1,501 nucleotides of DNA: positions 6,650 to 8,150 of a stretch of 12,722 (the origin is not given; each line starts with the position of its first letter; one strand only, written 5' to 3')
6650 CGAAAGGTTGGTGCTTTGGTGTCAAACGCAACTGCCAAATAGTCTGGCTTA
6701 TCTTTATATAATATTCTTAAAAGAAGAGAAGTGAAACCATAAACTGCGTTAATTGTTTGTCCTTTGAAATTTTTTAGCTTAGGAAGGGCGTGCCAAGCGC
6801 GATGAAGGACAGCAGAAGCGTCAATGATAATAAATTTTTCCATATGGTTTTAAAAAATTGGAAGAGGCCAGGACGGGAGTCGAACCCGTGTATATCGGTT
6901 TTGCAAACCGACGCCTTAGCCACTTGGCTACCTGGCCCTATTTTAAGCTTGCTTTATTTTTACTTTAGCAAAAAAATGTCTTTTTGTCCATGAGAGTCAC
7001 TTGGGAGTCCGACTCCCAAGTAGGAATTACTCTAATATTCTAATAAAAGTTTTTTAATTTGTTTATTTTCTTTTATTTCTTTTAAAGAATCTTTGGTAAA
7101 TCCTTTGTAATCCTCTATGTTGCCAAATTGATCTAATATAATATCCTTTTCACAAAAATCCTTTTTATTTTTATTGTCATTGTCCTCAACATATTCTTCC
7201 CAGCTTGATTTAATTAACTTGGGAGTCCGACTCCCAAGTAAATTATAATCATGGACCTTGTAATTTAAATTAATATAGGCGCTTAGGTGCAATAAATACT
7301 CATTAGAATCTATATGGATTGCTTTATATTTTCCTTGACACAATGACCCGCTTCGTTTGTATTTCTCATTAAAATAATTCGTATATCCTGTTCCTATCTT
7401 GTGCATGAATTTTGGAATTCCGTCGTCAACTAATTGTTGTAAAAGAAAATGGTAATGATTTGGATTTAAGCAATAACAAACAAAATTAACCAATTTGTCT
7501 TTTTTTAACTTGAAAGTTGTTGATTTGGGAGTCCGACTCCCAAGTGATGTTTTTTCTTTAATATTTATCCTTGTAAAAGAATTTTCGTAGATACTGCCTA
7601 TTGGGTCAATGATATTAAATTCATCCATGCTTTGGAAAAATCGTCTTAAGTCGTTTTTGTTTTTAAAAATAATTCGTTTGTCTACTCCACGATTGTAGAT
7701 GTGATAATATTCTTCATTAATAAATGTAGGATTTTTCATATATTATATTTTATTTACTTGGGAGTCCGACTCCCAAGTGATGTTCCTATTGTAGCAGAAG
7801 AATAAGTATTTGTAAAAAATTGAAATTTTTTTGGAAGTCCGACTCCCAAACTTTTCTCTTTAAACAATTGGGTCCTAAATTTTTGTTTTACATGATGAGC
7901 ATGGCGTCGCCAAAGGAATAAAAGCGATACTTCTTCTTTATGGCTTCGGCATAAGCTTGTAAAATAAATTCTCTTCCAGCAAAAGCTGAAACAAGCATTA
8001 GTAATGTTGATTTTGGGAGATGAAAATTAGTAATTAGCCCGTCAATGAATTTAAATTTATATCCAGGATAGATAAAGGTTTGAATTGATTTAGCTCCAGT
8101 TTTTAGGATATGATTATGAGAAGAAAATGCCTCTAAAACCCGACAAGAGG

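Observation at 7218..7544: Two hairpin copies are embedded in frame in the enzyme's own ORF, both translated as LGSRTPK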

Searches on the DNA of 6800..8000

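Call 50: search_rna_families(source=window, start=6800, end=8000, threshold=evalue, max_evalue=1)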
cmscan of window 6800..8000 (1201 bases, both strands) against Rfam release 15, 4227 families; matches with E-value up to 1: 3.
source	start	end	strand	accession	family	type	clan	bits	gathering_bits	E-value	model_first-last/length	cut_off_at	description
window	6865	6937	-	RF00005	tRNA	Gene; tRNA;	CL00001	69.3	29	9.1e-15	1-71/71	no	tRNA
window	6864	6937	+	RF04354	Plastid-ycf2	Cis-reg;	-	20.4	65.7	0.27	1-75/75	no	Plastid-ycf2 5UTR RNA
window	7817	7944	-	RF00558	L20_leader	Cis-reg; leader;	-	19.7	58.7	0.5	1-127/127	no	Ribosomal protein L20 leader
